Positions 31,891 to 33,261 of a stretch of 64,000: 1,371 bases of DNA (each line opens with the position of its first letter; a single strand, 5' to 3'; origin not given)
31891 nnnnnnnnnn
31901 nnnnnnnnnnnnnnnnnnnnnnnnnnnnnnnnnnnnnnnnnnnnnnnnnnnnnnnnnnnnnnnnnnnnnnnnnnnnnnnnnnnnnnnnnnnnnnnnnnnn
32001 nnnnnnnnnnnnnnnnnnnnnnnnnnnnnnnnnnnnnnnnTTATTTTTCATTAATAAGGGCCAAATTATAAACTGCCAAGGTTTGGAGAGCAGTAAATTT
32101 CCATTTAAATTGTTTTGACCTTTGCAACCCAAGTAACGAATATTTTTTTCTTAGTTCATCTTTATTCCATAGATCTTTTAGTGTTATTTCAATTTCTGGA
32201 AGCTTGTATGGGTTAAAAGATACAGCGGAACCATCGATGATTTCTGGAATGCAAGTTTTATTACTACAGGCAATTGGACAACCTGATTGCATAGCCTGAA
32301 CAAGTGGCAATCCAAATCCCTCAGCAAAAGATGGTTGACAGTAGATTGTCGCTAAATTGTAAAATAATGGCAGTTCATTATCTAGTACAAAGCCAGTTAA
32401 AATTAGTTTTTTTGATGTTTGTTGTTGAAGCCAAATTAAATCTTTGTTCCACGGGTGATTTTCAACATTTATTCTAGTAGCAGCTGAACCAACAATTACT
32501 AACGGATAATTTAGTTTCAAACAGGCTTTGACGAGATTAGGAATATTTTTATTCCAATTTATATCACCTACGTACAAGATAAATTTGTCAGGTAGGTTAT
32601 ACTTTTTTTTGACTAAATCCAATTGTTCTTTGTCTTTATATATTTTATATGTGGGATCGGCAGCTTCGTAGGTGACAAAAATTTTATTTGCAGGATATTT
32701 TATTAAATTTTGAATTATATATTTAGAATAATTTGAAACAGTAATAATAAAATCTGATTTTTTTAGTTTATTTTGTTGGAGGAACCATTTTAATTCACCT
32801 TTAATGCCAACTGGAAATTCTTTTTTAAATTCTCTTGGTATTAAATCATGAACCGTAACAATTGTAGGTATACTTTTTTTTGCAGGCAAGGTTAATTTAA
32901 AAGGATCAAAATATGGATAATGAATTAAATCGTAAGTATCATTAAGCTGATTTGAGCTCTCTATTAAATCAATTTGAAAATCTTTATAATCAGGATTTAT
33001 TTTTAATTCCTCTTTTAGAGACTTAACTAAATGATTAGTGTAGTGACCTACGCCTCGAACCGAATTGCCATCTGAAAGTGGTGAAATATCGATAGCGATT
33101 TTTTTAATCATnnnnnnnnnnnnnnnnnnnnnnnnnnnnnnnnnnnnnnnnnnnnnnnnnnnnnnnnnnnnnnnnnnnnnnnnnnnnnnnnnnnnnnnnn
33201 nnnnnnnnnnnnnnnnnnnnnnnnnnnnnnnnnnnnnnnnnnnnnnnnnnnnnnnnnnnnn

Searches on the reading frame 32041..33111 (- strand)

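Call 25: search_protein_families(library=pfam, proteins=[window:32041-33111:-], max_evalue=0.00001)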
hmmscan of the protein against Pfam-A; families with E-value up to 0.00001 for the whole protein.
window:32041-33111:- (356 aa): 3 families
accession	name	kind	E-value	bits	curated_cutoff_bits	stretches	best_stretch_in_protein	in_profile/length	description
PF00534.26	Glycos_transf_1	-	1.2e-20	74.2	26.4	1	170-323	10-164/172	Glycosyl transferases group 1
PF13692.12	Glyco_trans_1_4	-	3.5e-15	57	27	1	176-294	2-118/142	Glycosyl transferases group 1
PF13439.12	Glyco_transf_4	-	6.4e-10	39.8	28.5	1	59-153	72-168/170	Glycosyltransferase Family 4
